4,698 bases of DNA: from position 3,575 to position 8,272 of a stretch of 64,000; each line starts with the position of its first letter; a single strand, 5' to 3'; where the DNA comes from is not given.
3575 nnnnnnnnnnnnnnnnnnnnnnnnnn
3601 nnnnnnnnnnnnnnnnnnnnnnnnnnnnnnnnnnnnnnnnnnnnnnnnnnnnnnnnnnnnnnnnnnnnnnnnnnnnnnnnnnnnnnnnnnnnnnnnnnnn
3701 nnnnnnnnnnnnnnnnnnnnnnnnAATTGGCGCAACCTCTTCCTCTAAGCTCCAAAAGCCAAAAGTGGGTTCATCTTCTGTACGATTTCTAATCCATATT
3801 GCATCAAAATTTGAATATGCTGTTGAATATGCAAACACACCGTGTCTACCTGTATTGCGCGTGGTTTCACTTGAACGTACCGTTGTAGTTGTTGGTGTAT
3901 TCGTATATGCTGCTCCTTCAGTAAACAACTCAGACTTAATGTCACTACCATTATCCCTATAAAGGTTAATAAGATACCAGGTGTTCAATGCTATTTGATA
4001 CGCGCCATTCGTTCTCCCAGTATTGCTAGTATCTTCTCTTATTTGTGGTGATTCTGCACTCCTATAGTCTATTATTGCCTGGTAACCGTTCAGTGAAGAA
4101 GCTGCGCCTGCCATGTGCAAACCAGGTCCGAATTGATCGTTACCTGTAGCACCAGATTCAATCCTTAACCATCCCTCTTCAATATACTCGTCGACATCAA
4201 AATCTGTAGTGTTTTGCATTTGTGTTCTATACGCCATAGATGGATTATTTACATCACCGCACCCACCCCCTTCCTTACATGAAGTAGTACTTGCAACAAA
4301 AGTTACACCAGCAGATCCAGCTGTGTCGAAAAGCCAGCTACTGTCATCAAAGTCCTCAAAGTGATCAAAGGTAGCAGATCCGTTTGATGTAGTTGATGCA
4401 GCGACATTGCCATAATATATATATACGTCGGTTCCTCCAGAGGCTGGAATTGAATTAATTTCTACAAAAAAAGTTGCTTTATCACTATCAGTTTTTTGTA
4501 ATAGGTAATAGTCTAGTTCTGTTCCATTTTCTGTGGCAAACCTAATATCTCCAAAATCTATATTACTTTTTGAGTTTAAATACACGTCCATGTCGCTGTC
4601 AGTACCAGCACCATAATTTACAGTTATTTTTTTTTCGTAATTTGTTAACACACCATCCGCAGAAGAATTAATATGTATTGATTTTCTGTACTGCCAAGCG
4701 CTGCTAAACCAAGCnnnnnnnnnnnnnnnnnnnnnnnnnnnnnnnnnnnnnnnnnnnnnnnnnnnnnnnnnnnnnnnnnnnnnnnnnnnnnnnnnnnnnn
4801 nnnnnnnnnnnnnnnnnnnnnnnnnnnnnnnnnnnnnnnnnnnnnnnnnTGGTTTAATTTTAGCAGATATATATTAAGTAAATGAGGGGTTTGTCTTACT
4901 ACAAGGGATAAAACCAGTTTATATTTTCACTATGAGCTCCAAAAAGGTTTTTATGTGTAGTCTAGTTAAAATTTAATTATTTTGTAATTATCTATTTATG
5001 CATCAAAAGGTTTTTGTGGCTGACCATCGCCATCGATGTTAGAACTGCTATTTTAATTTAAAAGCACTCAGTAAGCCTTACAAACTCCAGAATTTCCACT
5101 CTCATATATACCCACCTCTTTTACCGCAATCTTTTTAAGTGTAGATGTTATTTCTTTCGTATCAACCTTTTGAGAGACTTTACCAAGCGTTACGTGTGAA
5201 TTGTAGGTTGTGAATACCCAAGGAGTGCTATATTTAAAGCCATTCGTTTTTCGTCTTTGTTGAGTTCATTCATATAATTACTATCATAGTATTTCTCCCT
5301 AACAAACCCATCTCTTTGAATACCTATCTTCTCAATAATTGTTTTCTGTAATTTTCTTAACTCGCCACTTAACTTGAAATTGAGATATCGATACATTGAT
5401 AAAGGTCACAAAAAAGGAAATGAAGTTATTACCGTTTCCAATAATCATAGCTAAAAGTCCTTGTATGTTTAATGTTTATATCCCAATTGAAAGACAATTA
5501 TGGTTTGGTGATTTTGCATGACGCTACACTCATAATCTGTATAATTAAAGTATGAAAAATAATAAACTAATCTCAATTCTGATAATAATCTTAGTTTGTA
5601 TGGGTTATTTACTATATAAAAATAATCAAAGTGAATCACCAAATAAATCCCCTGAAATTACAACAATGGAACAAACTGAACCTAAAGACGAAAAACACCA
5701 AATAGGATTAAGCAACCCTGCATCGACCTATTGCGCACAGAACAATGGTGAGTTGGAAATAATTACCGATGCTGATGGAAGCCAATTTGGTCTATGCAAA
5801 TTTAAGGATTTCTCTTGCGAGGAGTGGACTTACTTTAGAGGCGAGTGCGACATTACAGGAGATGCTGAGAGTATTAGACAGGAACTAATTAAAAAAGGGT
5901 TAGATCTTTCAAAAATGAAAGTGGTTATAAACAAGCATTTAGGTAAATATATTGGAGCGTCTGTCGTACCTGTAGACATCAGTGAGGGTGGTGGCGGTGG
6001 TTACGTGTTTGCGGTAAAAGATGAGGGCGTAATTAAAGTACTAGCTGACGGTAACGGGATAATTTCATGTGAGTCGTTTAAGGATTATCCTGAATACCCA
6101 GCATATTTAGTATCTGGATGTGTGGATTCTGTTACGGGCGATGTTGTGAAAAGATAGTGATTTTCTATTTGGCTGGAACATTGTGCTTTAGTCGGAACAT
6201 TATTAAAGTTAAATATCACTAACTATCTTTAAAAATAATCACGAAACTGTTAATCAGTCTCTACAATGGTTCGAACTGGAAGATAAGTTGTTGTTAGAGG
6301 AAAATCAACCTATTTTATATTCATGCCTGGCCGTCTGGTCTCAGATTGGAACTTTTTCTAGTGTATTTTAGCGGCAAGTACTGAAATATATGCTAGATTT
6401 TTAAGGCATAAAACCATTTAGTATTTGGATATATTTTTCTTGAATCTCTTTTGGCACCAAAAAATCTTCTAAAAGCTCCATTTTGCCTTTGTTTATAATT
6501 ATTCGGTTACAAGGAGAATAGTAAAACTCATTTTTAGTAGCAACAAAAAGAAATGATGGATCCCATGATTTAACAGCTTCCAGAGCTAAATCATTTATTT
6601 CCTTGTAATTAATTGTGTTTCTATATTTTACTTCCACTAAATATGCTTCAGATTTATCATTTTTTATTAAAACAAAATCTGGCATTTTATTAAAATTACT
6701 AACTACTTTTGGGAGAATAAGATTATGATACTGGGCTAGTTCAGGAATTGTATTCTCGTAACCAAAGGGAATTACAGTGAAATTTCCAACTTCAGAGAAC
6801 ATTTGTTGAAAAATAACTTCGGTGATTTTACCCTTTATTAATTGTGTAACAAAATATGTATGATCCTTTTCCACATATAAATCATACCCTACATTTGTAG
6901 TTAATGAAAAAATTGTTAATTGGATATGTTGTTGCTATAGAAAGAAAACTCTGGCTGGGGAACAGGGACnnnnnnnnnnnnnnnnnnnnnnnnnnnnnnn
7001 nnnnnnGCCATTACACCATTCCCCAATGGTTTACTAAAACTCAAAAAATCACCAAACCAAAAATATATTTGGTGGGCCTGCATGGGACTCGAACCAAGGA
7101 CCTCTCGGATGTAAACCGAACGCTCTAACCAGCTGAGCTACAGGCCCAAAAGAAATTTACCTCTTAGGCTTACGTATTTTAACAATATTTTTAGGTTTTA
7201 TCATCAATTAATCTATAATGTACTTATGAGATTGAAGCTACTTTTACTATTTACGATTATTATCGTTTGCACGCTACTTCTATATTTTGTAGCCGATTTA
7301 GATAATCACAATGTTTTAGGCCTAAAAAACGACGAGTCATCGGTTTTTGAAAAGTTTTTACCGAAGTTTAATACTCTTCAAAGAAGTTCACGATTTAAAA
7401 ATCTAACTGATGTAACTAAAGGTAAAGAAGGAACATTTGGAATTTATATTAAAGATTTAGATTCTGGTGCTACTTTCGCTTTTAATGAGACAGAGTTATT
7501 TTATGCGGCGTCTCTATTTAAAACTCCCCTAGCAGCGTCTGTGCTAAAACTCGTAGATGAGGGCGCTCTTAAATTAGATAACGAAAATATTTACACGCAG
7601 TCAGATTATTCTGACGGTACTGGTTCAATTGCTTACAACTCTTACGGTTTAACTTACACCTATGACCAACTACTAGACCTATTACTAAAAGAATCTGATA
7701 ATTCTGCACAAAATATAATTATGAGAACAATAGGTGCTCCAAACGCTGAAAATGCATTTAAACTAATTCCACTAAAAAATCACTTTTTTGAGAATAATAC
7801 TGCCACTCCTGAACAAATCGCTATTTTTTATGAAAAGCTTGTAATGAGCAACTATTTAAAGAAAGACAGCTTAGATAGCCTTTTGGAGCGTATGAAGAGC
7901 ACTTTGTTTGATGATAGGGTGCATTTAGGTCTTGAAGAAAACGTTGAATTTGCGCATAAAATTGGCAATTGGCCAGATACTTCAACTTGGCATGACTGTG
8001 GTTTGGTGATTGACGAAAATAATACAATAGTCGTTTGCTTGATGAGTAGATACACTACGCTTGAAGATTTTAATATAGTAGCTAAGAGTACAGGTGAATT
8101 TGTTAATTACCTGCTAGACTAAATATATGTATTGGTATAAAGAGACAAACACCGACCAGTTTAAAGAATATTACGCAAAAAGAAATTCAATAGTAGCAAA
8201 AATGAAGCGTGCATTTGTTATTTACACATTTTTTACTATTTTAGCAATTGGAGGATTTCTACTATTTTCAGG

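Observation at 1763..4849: Giant surface protein built from a tandemly duplicated DUF2341-like + LamG-like module, in an operon with a membrane-anchored partner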

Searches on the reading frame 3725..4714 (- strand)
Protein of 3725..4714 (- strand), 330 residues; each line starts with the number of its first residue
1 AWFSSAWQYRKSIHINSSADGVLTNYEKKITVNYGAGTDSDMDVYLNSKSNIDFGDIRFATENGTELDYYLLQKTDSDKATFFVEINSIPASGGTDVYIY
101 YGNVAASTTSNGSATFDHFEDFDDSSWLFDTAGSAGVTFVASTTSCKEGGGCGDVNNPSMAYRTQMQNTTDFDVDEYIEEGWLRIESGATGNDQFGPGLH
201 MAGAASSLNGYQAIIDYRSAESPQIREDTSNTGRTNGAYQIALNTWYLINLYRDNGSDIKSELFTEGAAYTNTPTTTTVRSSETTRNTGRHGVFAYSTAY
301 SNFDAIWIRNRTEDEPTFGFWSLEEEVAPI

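Call 40: predict_structure(alignment_id=A1)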
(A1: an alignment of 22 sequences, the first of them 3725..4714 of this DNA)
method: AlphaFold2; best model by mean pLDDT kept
length: 330 residues; sequences in the alignment: 22
mean_pLDDT: 90.8   pTM: 0.90
mean pLDDT of the five models: 90.8, 89.6, 89.5, 89.2, 87.2
residues with pLDDT >= 90: 239; 70-90: 74; 50-70: 17; < 50: 0
segments of 3 or more residues with pLDDT < 50: none
pLDDT, mean of each block of 10 residues (from residue 1): 80 97 96 97 96 95 93 95 97 97 87 90 78 71 87 79 84 95 94 92 82 95 92 92 97 95 96 95 92 89 95 95 82
secondary structure, 60 per line:
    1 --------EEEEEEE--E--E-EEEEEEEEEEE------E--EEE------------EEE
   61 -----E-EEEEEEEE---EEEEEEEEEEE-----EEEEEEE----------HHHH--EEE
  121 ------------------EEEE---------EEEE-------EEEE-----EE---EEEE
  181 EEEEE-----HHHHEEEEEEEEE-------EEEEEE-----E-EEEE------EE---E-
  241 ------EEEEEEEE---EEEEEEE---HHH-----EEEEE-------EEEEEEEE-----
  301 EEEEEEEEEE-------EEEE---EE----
elements in order: E9-15 E23-33 E43-45 E58-60 E68-75 E79-89 E95-101 H112-115 E118-120 E139-142 E152-155 E163-166 E177-185 H191-194 E195-203 E211-216 E224-227 E247-254 E258-264 E276-280 E288-295 E301-310 E318-321
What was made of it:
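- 4340..4714 (-): aa 46-170: cassette 1, DUF2341 beta-sandwich, including the W-x-YRK strand that lies N-terminal to the Pfam envelope. In the model the strands at residues 9-101 have pLDDT 93-97 (call 40).
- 3725..4339 (-): aa 171-375: cassette 1, concanavalin-A-like jelly roll with a C-x5-C loop (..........), then a short acidic linker. AlphaFold model pLDDT 90.8, pTM 0.90 (call 40).
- On DUF2341 (Pfam PF10102): The motif lies just outside the Pfam envelope (aa 98-171) but inside the same predicted sandwich (call 40).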

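Call 43: fold_search(model_id=the predicted structure, library=pdb)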
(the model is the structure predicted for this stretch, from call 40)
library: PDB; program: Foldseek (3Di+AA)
matches with E <= 10: 980; with E <= 0.001: 26
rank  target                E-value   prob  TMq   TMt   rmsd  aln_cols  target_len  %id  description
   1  5nxb_A                3.4e-07  1.00  0.44  0.24  20.7       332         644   11  Mouse galactocerebrosidase in complex with saposin A (released 2017-05-24)
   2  3zr5_A                6.4e-07  1.00  0.43  0.23  20.6       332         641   10  STRUCTURE OF GALACTOCEREBROSIDASE FROM MOUSE (released 2011-09-28)
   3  3fby_A                9.8e-07  1.00  0.37  0.24   8.6       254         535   14  The crystal structure of the signature domain of cartilage oligomeric matrix protein. (released 2009-06-23)
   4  4ccc_A                2.6e-06  1.00  0.45  0.24  20.6       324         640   11  STRUCTURE OF MOUSE GALACTOCEREBROSIDASE WITH 4NBDG: ENZYME-SUBSTRATE COMPLEX (released 2013-12-11)
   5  2rhp_A                5.1e-06  1.00  0.38  0.21   7.1       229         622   11  The Thrombospondin-1 Polymorphism Asn700Ser Associated with Cornoary Artery Disease Causes Local and Long-Ranging Chan (released 2008-05-27)
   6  4b1m_B                6.4e-06  1.00  0.39  0.75   4.2       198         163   13  CARBOHYDRATE BINDING MODULE CBM66 FROM BACILLUS SUBTILIS (released 2012-12-12)
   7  4azz_A                1.3e-05  1.00  0.39  0.74   4.2       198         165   13  Carbohydrate binding module CBM66 from Bacillus subtilis (released 2012-07-25)
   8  4qnl                  2.2e-05  1.00  0.30  0.14  16.1       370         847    7  Crystal structure of tail fiber protein gp63.1 from E. coli phage G7C (released 2015-06-24)
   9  1yo8_A                2.3e-05  1.00  0.38  0.21   6.7       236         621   13  Structure of the C-terminal domain of human thrombospondin-2 (released 2005-09-27)
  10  4b1m_A                2.7e-05  1.00  0.38  0.71   3.7       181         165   14  CARBOHYDRATE BINDING MODULE CBM66 FROM BACILLUS SUBTILIS (released 2012-12-12)
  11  1ux6                  4.2e-05  1.00  0.36  0.35   9.5       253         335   13  Structure of a thrombospondin C-terminal fragment reveals a novel calcium core in the type 3 repeats (released 2004-03-18)
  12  8zdp_v                1.6e-04  1.00  0.38  0.18  18.6       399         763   10  Cryo-EM structure of Mycobacteriophage Douge Central fiber (gp20) (released 2025-06-25)
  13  8zdq_v                1.6e-04  1.00  0.38  0.16  18.6       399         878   10  Cryo-EM structure of Mycobacteriophage Douge complete baseplate (gp13, gp17, gp23, gp16, gp18 and gp20) (released 2025-06-25)
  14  1lec_A                2.6e-04  1.00  0.36  0.46   6.5       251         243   11  STRUCTURES OF THE LECTIN IV OF GRIFFONIA SIMPLICIFOLIA AND ITS COMPLEX WITH THE LEWIS B HUMAN BLOOD GROUP DETERMINANT  (released 1994-01-31)
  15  2a5z_A                3.2e-04  1.00  0.38  0.50   7.0       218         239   10  Crystal Structure of Protein of Unknown Function SO2946 from Shewanella oneidensis MR-1 (released 2005-08-16)
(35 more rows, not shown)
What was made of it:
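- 3725..4339 (-): Foldseek against PDB: CBM66 4b1m at TM 0.75 and E 6e-6, galactocerebrosidase at 3e-7, plus legume and L-type lectins (call 43).
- On Concanavalin-A-like lectin/glucanase fold: There are 26 PDB matches at E<=1e-3, dominated by lectins, CBM66 and the thrombospondin C-terminal domain (calls 40, 43).
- Closest known: CBM66 and L-type. Same: The predicted jelly-roll fold matches them: 4b1m at TM 0.75 normalised to the target and E 6e-6, and legume lectins and Emp47 at about E 1e-3 to 1e-4 (call 43).
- The top structural matches are non-catalytic binding modules: CBM66, L-type lectins, thrombospondin C-terminal domain and the BoNT receptor-binding region (call 43).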

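Call 47: search_solved_structures(query=A1, max_evalue=10, show_alignments=2)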
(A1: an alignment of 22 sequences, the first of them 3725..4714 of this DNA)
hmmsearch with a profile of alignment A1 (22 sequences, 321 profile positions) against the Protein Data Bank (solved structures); distinct sequences matched with E-value up to 10: 1.
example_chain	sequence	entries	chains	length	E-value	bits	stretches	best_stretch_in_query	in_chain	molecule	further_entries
2a5z_A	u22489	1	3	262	0.12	15.5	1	225-285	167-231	hypothetical protein SO2946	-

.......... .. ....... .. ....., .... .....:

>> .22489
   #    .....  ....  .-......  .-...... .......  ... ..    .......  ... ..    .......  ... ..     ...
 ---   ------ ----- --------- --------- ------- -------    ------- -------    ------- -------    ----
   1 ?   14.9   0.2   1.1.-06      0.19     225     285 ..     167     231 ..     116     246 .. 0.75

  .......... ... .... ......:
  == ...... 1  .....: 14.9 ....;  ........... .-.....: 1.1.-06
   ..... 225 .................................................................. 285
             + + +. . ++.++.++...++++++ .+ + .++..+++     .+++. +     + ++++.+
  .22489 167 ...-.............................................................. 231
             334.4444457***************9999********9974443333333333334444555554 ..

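Call 58: search_protein_families(library=pfam, alignment_id=A1, max_evalue=0.01)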
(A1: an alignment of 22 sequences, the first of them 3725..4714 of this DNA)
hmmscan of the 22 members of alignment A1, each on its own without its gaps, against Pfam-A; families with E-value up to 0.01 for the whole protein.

A. member 1, window:3725-4714:- (330 aa): 1 family
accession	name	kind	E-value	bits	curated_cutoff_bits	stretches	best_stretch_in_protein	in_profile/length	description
PF10102.14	DUF2341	-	6.6e-22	78.2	23.4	1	53-126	1-75/84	Domain of unknown function (DUF2341)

B. families by the number of members that match (of 22 scanned): 4 families
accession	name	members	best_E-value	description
PF10102.14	DUF2341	22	7.3e-29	Domain of unknown function (DUF2341)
PF06439.18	3keto-disac_hyd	2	1.4e-08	3-keto-disaccharide hydrolase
PF13385.13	Laminin_G_3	1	0.0055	Concanavalin A-like lectin/glucanases superfamily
PF19235.5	DUF5888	1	0.0065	Domain of unknown function (DUF5888)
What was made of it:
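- On DUF2341 (Pfam PF10102): All 22 aligned cassettes match (call 58).
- On Laminin G / Laminin_G_3 (PF13385, PF02210): Only 1 of 22 relatives matches, at 0.0055 (call 58).
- In aligned relatives the same region matches the Pfam families 3keto-disac_hyd (1.4e-8) and Laminin_G_3, which Pfam describes as concanavalin-A-like (call 58). The Pfam description of Laminin_G_3 ('Concanavalin A-like lectin/glucanases superfamily', call 58) shows the fold class also contains glucanases.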

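Call 64: search_dna_similar(query=window:3725-4714:-, collection=phages, mode=protein, max_rows=15)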
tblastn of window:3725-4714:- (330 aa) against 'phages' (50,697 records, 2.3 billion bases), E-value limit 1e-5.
Records with a match: 2; places in all: 2; records where one place covers at least 80% of the query: 0.
Best place of each record, by identity: <60% 2.
By first word of the organism name: Caudoviricetes 2.
By host as written in the record: Methanomicrobiales 1; Methanofastidiosa 1.
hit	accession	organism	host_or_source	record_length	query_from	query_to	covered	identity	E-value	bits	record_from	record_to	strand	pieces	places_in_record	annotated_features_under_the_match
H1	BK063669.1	Caudoviricetes sp. vir524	Methanomicrobiales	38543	5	149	44%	32.7%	4e-8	61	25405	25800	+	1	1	hypothetical protein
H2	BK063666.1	Caudoviricetes sp. vir519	Methanofastidiosa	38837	2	132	40%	31.6%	2e-7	59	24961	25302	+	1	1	hypothetical protein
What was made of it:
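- Tried and rejected: Only two weak archaeal-virus hits (call 64).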

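Call 68: find_related_loci(query=A1, collection=viral_contigs, flank=8000)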
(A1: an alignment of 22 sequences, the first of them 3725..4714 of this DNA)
Query A1 (330 aa) in viral_contigs; peptide patterns used: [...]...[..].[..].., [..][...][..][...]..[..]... (x = any residue, [..] = any of these).
123 stretches matched a pattern; 83 encode a relative of the query (tblastn E <= 1e-3); the best 80 are kept; 79 distinct loci.
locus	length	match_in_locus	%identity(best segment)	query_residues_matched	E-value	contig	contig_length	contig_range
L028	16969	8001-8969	45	3-324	7e-79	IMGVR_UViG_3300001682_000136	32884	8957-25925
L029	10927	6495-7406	34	5-326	4e-33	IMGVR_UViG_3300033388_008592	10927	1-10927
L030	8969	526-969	46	5-152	2e-32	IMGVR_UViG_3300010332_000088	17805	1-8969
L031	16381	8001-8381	51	1-127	2e-30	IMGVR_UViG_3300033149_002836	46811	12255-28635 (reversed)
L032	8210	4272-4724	44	1-149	8e-30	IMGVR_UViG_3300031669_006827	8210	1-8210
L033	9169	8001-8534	41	1-167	2e-29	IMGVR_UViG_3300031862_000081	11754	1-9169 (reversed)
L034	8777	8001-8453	48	1-148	1e-28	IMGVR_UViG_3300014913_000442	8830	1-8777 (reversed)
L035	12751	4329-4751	47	7-142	2e-28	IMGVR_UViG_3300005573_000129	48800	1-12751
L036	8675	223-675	48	1-148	9e-29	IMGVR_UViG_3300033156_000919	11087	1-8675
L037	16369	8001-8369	51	1-123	5e-28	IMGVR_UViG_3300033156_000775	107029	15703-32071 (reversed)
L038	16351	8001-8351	49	7-123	4e-27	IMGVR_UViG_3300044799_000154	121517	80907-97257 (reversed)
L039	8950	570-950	51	1-127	6e-27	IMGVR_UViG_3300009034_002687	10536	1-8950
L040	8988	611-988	47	5-128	6e-26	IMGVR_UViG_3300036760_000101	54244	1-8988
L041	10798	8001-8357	47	5-123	4e-25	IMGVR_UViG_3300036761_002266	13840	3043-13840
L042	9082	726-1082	47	5-123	4e-25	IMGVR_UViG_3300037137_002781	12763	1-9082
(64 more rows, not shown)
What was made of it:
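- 83 stretches in IMG/VR viral contigs encode DUF2341 relatives (call 68).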

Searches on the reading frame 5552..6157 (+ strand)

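Call 52: search_protein_families(library=pfam, proteins=[window:5552-6157:+], max_evalue=0.001)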
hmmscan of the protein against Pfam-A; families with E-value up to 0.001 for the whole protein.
window:5552-6157:+ (201 aa): 1 family
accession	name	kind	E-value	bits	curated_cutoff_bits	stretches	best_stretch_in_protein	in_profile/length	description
PF03891.20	DUF333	-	1.7e-14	54.3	25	1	52-98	1-47/47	Domain of unknown function (DUF333)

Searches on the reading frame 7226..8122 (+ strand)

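Call 52: search_protein_families(library=pfam, proteins=[window:7226-8122:+], max_evalue=0.001)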
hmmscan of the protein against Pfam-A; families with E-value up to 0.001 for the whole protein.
window:7226-8122:+ (298 aa): 2 families
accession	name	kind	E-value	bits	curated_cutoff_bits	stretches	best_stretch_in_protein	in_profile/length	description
PF13354.11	Beta-lactamase2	-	1.9e-39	135.7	22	1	72-273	1-213/214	Beta-lactamase enzyme family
PF00144.29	Beta-lactamase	-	4.3e-05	23.3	27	1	71-118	15-76/329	Beta-lactamase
